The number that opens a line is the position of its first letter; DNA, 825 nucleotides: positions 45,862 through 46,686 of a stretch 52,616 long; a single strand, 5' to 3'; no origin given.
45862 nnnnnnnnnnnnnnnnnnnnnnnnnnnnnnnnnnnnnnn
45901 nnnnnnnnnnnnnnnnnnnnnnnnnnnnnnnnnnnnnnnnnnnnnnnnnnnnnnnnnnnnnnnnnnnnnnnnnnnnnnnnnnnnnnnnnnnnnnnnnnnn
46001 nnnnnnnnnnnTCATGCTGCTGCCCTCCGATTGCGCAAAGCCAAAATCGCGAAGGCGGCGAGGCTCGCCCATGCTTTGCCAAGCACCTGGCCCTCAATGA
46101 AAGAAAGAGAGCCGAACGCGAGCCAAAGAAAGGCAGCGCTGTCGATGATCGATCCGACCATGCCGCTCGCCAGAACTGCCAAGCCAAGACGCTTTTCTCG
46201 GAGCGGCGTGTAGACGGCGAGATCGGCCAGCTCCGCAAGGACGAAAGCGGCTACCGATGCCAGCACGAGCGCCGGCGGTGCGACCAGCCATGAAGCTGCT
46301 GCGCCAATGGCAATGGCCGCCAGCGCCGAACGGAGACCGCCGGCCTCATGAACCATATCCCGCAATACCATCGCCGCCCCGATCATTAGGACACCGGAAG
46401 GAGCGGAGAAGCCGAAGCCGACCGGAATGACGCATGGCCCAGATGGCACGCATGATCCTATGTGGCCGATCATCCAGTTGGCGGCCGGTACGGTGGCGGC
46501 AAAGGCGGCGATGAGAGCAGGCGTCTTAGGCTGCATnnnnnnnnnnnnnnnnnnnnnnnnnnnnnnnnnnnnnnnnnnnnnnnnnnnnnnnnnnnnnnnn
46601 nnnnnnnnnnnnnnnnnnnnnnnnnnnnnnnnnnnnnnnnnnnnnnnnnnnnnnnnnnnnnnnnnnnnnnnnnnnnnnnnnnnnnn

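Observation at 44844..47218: Minimal candidate 7-deazaguanine DNA-modification module (DpdA-like plus YhhQ-like transporter, no biosynthesis genes) beside an orphan C5 methyltransferase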

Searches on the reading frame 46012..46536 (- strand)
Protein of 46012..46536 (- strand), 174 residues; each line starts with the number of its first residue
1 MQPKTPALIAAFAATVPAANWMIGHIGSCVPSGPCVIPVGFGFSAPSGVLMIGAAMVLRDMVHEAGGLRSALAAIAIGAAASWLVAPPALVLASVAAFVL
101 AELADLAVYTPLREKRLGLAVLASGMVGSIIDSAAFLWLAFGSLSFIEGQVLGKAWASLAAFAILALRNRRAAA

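Call 3: search_protein_families(library=pfam, proteins=[window:46012-46536:-], max_evalue=1)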
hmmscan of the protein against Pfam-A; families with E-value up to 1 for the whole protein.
window:46012-46536:- (174 aa): 1 family
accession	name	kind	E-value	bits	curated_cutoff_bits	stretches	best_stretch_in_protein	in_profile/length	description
PF02592.20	Vut_1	-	3.9e-11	44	27.2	1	87-159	65-130/152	Putative vitamin uptake transporter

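Call 4: search_protein_families(library=phrogs, proteins=[window:46012-46536:-], max_evalue=0.01)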
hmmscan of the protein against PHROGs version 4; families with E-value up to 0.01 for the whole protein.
window:46012-46536:- (174 aa): 1 family
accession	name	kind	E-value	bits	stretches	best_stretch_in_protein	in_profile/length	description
phrog_4899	-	unknown function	7.4e-41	141.1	1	6-165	8-166/175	-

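Call 6: search_protein_families(library=ncbifam, proteins=[window:46012-46536:-], max_evalue=1)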
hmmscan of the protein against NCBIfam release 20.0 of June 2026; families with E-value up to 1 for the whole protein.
window:46012-46536:- (174 aa): 5 families
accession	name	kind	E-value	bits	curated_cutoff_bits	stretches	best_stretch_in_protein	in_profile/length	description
TIGR00697.1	TIGR00697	equivalog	2.1e-11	44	50.95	2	85-160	99-173/201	queuosine precursor transporter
NF008406.0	PRK11212.1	equivalog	1.6e-05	24.6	252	1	90-159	111-178/221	7-cyano-7-deazaguanine/7-aminomethyl-7-deazaguanine transporter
TIGR04502.1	microcomp_EutL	equivalog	0.026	14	300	1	59-123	122-187/214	ethanolamine utilization microcompartment protein EutL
TIGR01475.1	ubiA_other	subfamily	0.033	13.7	180.8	1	72-131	90-149/282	UbiA-like polyprenyltransferase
NF011934.0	PRK15405.1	equivalog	0.038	13.5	198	1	59-123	125-190/217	ethanolamine utilization microcompartment protein EutL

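Call 40: find_homologous_proteins(query=window:46012-46536:-, max_evalue=0.00001)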
Query window:46012-46536:- (174 aa): 5968 proteins with E <= 0.00001 among 8000 candidates; the best 120 are listed.
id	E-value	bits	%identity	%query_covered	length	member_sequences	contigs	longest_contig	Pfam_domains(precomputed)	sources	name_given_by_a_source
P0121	5.2e-99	347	100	100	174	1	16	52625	PF02592.21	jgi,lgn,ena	-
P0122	1.5e-88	313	88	98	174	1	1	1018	PF02592.21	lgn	-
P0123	3.4e-87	308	87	100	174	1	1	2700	PF02592.21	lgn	-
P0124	2.9e-85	302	87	99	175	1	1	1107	PF02592.21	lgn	-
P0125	5.1e-78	279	79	99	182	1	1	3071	PF02592.21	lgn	-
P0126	3.1e-77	276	79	97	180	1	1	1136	PF02592.21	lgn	-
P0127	5.2e-77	275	82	98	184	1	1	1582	PF02592.21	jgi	jgi:uncharacterized PurR-regulated membrane protein YhhQ (DUF165 family)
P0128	1.8e-76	274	81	95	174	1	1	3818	PF02592.21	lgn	-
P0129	5.4e-76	272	79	96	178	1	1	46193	PF02592.21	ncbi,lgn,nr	ncbi:MAG TPA: VUT family protein [Rhizobiaceae bacterium]|nr:VUT family protein [Rhizobiaceae bacter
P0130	4.1e-75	269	78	98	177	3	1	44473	PF02592.21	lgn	-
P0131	2.0e-74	267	78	95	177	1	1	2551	PF02592.21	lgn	-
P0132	2.0e-74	267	77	98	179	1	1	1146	PF02592.21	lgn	-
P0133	2.0e-74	267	83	93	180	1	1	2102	PF02592.21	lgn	-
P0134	3.1e-74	266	79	91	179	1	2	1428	PF02592.21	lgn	-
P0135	4.8e-74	266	76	100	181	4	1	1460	PF02592.21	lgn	-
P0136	5.1e-74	266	76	99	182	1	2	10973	PF02592.21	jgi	-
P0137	1.0e-73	265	78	98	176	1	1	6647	PF02592.21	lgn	-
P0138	1.5e-73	264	75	98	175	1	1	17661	PF02592.21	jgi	jgi:uncharacterized PurR-regulated membrane protein YhhQ (DUF165 family)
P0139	1.6e-73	264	75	100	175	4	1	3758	PF02592.21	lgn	-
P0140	1.8e-73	264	76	98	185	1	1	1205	PF02592.21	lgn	-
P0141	3.5e-73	263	74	98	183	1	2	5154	PF02592.21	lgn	-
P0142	5.3e-73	262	78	97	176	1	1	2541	PF02592.21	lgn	-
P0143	6.1e-73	262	77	87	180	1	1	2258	PF02592.21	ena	-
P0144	6.2e-73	262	75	99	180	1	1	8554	PF02592.21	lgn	-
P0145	6.6e-73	262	76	100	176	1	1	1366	PF02592.21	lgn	-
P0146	7.5e-73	262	75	97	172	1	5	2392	PF02592.21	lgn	-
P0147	1.0e-72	261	75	100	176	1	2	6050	PF02592.21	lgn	-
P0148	1.1e-72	261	75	98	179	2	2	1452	PF02592.21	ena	-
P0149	1.4e-72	261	72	99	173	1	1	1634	PF02592.21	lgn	-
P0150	1.5e-72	261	74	97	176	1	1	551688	PF02592.21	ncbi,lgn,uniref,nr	ncbi:VUT family protein [Mesorhizobium sp. M4B.F.Ca.ET.143.01.1.1]|uniref:VUT family protein n=1 Tax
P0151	1.5e-72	261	75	99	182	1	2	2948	PF02592.21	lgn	-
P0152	2.2e-72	260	74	100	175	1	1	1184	PF02592.21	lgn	-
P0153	3.8e-72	259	75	95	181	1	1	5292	PF02592.21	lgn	-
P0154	4.6e-72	259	76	95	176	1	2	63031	PF02592.21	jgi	jgi:uncharacterized PurR-regulated membrane protein YhhQ (DUF165 family)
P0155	1.5e-71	258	73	99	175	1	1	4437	PF02592.21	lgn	-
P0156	1.7e-71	257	74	97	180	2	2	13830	PF02592.21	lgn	-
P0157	1.8e-71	257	73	98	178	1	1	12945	PF02592.21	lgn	-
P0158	1.9e-71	257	73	99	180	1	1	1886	PF02592.21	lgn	-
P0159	2.1e-71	257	76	96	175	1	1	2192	PF02592.21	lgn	-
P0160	2.2e-71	257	72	100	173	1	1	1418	PF02592.21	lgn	-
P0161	2.2e-71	257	77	95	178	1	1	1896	PF02592.21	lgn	-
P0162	2.4e-71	257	78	93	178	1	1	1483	PF02592.21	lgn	-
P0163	2.5e-71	257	75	95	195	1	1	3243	PF02592.21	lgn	-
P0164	2.5e-71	257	75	95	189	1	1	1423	PF02592.21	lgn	-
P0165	2.9e-71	257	73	98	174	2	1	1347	PF02592.21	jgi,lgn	jgi:hypothetical protein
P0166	3.2e-71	256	77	95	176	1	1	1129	PF02592.21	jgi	jgi:hypothetical protein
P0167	4.9e-71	256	72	98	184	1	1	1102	PF02592.21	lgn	-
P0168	5.1e-71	256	75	86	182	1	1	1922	PF02592.21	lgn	-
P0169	7.2e-71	255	73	98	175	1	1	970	PF02592.21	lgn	-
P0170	9.4e-71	255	74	98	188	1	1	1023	PF02592.21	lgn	-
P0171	9.7e-71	255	74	87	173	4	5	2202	PF02592.21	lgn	-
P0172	1.1e-70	255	71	97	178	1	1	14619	PF02592.21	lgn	-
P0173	1.5e-70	254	74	96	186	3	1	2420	PF02592.21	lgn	-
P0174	1.7e-70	254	70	98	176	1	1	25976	PF02592.21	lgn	-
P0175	1.7e-70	254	71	89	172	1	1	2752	PF02592.21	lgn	-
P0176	1.8e-70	254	75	95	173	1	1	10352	PF02592.21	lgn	-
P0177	3.1e-70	253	73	97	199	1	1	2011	PF02592.21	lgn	-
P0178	6.6e-70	252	75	96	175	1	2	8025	PF02592.21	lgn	-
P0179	7.2e-70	252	79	93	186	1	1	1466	PF02592.21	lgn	-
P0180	7.3e-70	252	68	98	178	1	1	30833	PF02592.21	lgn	-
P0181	7.3e-70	252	72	95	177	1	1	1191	PF02592.21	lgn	-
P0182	7.6e-70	252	72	100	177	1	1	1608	PF02592.21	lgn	-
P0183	7.7e-70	252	76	92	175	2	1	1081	PF02592.21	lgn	-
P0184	8.5e-70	252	71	99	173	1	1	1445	PF02592.21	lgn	-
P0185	8.6e-70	252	75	98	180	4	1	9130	PF02592.21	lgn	-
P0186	8.9e-70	252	71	99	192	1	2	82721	PF02592.21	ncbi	-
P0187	9.2e-70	252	73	98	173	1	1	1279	PF02592.21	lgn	-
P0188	9.8e-70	252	75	86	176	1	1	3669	PF02592.21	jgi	jgi:queuosine precursor transporter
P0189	1.0e-69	252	70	100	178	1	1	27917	PF02592.21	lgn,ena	-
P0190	1.1e-69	251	71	97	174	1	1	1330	PF02592.21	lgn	-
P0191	1.1e-69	251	74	90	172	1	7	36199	PF02592.21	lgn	-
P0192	1.2e-69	251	70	99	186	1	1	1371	PF02592.21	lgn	-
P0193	1.3e-69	251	70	100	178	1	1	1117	PF02592.21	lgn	-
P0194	1.8e-69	251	70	100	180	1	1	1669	PF02592.21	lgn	-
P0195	1.8e-69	251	76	95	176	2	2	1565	PF02592.21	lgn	-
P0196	2.2e-69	250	71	95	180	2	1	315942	PF02592.21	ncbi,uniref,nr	ncbi:VUT family protein [Pseudaminobacter salicylatoxidans]|uniref:VUT family protein n=1 Tax=Pseuda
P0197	2.4e-69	250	69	97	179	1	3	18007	PF02592.21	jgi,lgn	jgi:hypothetical protein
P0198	2.6e-69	250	69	99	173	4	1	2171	PF02592.21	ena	-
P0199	2.8e-69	250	75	95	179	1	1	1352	PF02592.21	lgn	-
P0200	2.8e-69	250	73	99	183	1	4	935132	PF02592.21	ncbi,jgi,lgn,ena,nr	ncbi:MAG TPA: VUT family protein [Rhizobiaceae bacterium]|nr:VUT family protein [Rhizobiaceae bacter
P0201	2.9e-69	250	73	98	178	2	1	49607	PF02592.21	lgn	-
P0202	3.0e-69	250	70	98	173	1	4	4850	PF02592.21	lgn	-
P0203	3.1e-69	250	72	98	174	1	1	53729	PF02592.21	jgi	-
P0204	3.6e-69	250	77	83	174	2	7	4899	PF02592.21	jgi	jgi:queuosine precursor transporter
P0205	3.6e-69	250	73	95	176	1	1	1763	PF02592.21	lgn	-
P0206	5.5e-69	249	77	85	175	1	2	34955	PF02592.21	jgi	jgi:uncharacterized PurR-regulated membrane protein YhhQ (DUF165 family)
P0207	6.2e-69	249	72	89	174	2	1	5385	PF02592.21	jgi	jgi:uncharacterized PurR-regulated membrane protein YhhQ (DUF165 family)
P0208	7.8e-69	249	71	89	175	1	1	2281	PF02592.21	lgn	-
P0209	9.9e-69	248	70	90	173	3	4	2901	PF02592.21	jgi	jgi:uncharacterized PurR-regulated membrane protein YhhQ (DUF165 family)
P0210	1.1e-68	248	72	96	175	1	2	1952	PF02592.21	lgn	-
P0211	1.1e-68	248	73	98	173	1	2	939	PF02592.21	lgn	-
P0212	1.2e-68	248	70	88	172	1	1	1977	PF02592.21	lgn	-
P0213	1.3e-68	248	74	86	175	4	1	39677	PF02592.21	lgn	-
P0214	1.7e-68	248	71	98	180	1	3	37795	PF02592.21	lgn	-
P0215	1.7e-68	248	73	94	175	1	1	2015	PF02592.21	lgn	-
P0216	2.3e-68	247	74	100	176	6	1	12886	PF02592.21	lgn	-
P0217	2.4e-68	247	71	99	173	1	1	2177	PF02592.21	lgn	-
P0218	2.5e-68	247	70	97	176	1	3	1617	PF02592.21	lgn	-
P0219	2.8e-68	247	74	87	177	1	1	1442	PF02592.21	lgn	-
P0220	3.0e-68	247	70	99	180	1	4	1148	PF02592.21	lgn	-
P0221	3.1e-68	247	72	97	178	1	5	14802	PF02592.21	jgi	jgi:uncharacterized PurR-regulated membrane protein YhhQ (DUF165 family)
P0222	3.3e-68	247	71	98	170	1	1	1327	PF02592.21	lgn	-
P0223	3.4e-68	247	69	97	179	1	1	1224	PF02592.21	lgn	-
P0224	4.2e-68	246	73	98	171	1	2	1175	PF02592.21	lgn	-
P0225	4.4e-68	246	72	89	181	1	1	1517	PF02592.21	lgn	-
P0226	5.7e-68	246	75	86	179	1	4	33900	PF02592.21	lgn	-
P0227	6.2e-68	246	74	97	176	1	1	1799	PF02592.21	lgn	-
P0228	8.0e-68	245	70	96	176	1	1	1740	PF02592.21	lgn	-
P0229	8.1e-68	245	76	91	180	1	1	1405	PF02592.21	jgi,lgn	jgi:uncharacterized PurR-regulated membrane protein YhhQ (DUF165 family)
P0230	8.2e-68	245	70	99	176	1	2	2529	PF02592.21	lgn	-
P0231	8.4e-68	245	74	99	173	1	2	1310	PF02592.21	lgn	-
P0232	1.0e-67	245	72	96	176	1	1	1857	PF02592.21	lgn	-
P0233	1.1e-67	245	71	91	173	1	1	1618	PF02592.21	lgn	-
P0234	1.1e-67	245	71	89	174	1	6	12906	PF02592.21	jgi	jgi:uncharacterized PurR-regulated membrane protein YhhQ (DUF165 family)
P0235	1.2e-67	245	74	91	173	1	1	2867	PF02592.21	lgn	-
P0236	1.3e-67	245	70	100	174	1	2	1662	PF02592.21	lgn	-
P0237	1.3e-67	245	75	93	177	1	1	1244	PF02592.21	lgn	-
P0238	1.4e-67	245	71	99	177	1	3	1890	PF02592.21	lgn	-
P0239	1.5e-67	244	73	96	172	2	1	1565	PF02592.21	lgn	-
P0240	1.7e-67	244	72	100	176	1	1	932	PF02592.21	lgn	-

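Call 62: search_dna_similar(query=window:46012-46536:-, collection=phages, mode=protein, max_rows=60, max_evalue=0.001)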
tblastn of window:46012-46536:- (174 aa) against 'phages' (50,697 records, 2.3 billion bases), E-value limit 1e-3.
Records with a match: 15; places in all: 15; records where one place covers at least 80% of the query: 13.
Best place of each record, by identity: 60-80% 5; <60% 10.
By first word of the organism name: Mycobacterium 7; Rhizobium 2; Sinorhizobium 2; Pseudanabaena 1; Roseobacter 1; Bacteriophage 1; Arthrobacter 1.
By host as written in the record: Mycobacterium smegmatis mc2 155 5; Sinorhizobium sp. LM21 2; Mycobacterium smegmatis mc#155 2; Rhizobium phaseoli N3_2 1; Pseudanabaena sp. 1; Sinorhizobium americanum X2_30 1; Roseobacter sp. FZCC1911 1; - 1; and 1 more.
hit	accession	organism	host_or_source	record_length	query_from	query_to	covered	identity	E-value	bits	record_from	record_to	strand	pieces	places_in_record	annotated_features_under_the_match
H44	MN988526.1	Rhizobium phage RHph_N3_2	Rhizobium phaseoli N3_2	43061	4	154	87%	68.4%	2e-41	152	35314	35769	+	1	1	DUF165 domain-containing protein | hypothetical protein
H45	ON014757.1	Pseudanabaena phage Pam5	Pseudanabaena sp.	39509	9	154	84%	63.3%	7e-33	128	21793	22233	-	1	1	VUT family protein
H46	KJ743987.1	Sinorhizobium phage phiLM21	Sinorhizobium sp. LM21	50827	20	154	78%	67.6%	2e-31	124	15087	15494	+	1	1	hypothetical protein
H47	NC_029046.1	Sinorhizobium phage phiLM21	Sinorhizobium sp. LM21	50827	20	154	78%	67.6%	2e-31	124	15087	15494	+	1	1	hypothetical protein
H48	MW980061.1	Rhizobium phage RHph_X2_30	Sinorhizobium americanum X2_30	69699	11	154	83%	62.8%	2e-36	139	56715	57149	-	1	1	protein of unknown function DUF165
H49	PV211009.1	Roseobacter phage CRP-701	Roseobacter sp. FZCC1911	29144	8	154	84%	56.1%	6e-33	128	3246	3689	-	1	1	VUT family protein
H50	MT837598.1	Bacteriophage sp.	human fecal samples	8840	1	154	89%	52.9%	5e-25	105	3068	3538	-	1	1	record has no annotation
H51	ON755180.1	Arthrobacter phage Aoka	Arthrobacter globiformis B-2979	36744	6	154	86%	43.3%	5e-8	57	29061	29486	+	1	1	38: membrane protein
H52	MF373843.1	Mycobacterium phage StevieRay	Mycobacterium smegmatis mc2 155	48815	10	154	83%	40.6%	9e-7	53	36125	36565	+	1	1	53: hypothetical protein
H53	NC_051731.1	Mycobacterium phage GreaseLightnin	Mycobacterium smegmatis mc2 155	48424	10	154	83%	39.4%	3e-7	55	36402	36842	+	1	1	54: hypothetical protein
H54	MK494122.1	Mycobacterium phage GreaseLightnin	Mycobacterium smegmatis mc2 155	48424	10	154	83%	39.4%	3e-7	55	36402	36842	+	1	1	54: hypothetical protein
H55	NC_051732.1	Mycobacterium phage Ksquared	Mycobacterium smegmatis mc2 155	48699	10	154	83%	39.4%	3e-7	55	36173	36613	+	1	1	53: hypothetical protein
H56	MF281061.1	Mycobacterium phage Ksquared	Mycobacterium smegmatis mc2 155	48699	10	154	83%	39.4%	3e-7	55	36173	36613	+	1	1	53: hypothetical protein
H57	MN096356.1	Mycobacterium phage Bunnies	Mycobacterium smegmatis mc#155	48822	10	154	83%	39.4%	3e-7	55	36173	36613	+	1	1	54: membrane protein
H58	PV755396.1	Mycobacterium phage Bhagsy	Mycobacterium smegmatis mc#155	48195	10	154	83%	38.7%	2e-6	52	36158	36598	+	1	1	54: membrane protein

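Call 63: get_annotated_region(hit=H47, flank=4000)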
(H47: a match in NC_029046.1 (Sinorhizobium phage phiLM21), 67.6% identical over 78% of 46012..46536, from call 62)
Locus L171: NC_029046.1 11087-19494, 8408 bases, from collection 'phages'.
description: Sinorhizobium phage phiLM21, complete genome.
organism: Sinorhizobium phage phiLM21 (NCBI taxid 1524882)
taxonomy: Viruses; Duplodnaviria; Heunggongvirae; Uroviricota; Caudoviricetes
host: Sinorhizobium sp. LM21; source: -; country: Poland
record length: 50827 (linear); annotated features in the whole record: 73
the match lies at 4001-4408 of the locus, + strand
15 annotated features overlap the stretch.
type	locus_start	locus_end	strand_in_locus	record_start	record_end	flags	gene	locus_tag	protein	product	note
CDS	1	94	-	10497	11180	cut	-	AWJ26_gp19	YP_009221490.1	XRE family transcriptional regulator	Prophage repressor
CDS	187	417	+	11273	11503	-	-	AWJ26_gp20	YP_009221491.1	putative Cro-like protein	-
CDS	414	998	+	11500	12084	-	-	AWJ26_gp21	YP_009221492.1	HNH endonuclease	-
CDS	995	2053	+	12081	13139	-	-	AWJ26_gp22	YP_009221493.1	hypothetical protein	-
CDS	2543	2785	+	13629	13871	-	-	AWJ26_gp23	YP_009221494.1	hypothetical protein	-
CDS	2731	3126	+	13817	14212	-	-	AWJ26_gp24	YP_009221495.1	hypothetical protein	-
CDS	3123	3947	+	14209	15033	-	-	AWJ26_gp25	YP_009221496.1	queuine tRNA-ribosyltransferase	-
CDS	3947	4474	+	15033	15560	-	-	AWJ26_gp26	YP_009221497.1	hypothetical protein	-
CDS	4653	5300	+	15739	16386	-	-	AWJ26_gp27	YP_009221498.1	DNA methyltransferase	-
CDS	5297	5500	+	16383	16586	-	-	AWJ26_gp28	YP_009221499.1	hypothetical protein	-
CDS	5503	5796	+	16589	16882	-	-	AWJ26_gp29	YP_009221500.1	hypothetical protein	-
CDS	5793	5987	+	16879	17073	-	-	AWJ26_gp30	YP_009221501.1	hypothetical protein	-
CDS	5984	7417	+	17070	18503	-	-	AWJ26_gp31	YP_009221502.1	DnaB-like replicative helicase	-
CDS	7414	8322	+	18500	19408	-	-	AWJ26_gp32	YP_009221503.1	primosomal protein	-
CDS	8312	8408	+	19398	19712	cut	-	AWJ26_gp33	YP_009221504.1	chromosomal replication initiator protein DnaA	-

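Call 64: get_annotated_region(hit=H44, flank=3000)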
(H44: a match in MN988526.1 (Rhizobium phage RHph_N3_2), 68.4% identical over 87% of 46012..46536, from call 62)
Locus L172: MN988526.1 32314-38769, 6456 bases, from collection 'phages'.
description: Rhizobium phage RHph_N3_2, complete genome.
organism: Rhizobium phage RHph_N3_2 (NCBI taxid 2509747)
taxonomy: Viruses; Duplodnaviria; Heunggongvirae; Uroviricota; Caudoviricetes
host: Rhizobium phaseoli N3_2; source: agricultural lands; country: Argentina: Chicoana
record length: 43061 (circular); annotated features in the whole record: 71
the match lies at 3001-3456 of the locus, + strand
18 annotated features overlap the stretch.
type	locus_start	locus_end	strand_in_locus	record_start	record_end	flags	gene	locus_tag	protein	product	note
CDS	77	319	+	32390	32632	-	-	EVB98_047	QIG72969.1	hypothetical protein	-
CDS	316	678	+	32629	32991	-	-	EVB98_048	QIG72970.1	hypothetical protein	-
CDS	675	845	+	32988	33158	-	-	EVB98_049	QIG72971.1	hypothetical protein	-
CDS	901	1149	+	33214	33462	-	-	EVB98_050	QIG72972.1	hypothetical protein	-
CDS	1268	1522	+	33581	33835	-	-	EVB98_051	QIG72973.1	DUF551 domain-containing protein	-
CDS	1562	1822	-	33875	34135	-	-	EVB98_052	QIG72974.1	hypothetical protein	-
CDS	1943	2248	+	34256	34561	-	-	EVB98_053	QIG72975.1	hypothetical protein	-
CDS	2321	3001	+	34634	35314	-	-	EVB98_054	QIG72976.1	hypothetical protein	-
CDS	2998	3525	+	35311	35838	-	-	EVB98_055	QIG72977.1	DUF165 domain-containing protein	-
CDS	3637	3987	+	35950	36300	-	-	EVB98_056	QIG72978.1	holliday junction resolvase RusA-like protein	GO_function: GO:0000287 - magnesium ion binding; GO_process: GO:0006281 - DNA repair; GO_process: GO:0006310 - DNA ...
CDS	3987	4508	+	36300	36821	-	-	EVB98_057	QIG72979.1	putative DNA methyltransferase protein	-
misc_feature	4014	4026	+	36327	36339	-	-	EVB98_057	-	attachment site attR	-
CDS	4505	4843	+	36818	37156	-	-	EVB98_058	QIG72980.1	hypothetical protein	-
CDS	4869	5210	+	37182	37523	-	-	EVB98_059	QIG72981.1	hypothetical protein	-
CDS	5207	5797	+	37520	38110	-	-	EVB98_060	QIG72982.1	HNH endonuclease protein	GO_function: GO:0005524 - ATP binding; GO_function: GO:0043565 - sequence-specific DNA binding; GO_process: GO:0006270 ...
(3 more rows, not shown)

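Call 65: get_annotated_region(hit=H45, flank=3000)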
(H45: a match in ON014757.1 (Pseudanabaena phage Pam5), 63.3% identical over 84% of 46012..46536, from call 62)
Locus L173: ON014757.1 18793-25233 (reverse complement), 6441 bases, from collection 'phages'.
description: Pseudanabaena phage Pam5, complete genome.
organism: Pseudanabaena phage Pam5 (NCBI taxid 2936521)
taxonomy: Viruses; Duplodnaviria; Heunggongvirae; Uroviricota; Caudoviricetes
host: Pseudanabaena sp.; source: water samples from the Lake Chaohu; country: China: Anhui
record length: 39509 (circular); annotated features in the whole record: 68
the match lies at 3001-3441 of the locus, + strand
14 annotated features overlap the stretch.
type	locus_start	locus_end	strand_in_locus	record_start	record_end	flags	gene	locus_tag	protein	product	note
CDS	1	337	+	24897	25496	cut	-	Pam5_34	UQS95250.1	GIY-YIG nuclease family protein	-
CDS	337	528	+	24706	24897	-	-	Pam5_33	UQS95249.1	hypothetical protein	-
CDS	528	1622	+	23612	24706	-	-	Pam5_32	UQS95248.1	hypothetical protein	-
CDS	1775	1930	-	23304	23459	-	-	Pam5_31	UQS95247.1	hypothetical protein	-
CDS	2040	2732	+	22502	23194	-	-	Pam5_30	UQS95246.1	transglycosylase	Transglycosylase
CDS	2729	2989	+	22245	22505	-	-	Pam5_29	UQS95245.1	hypothetical protein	-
CDS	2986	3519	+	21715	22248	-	-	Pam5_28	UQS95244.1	VUT family protein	-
CDS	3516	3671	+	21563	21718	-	-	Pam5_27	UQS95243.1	hypothetical protein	-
CDS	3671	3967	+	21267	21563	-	-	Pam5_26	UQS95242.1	hypothetical protein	-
CDS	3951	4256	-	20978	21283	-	-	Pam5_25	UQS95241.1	hypothetical protein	-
CDS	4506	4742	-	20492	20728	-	-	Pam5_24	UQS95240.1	hypothetical protein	-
CDS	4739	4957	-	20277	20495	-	-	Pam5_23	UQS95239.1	hypothetical protein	-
CDS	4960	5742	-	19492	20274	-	-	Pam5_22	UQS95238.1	endolysin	Endolysin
CDS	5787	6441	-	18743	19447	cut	-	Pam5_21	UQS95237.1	hypothetical protein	-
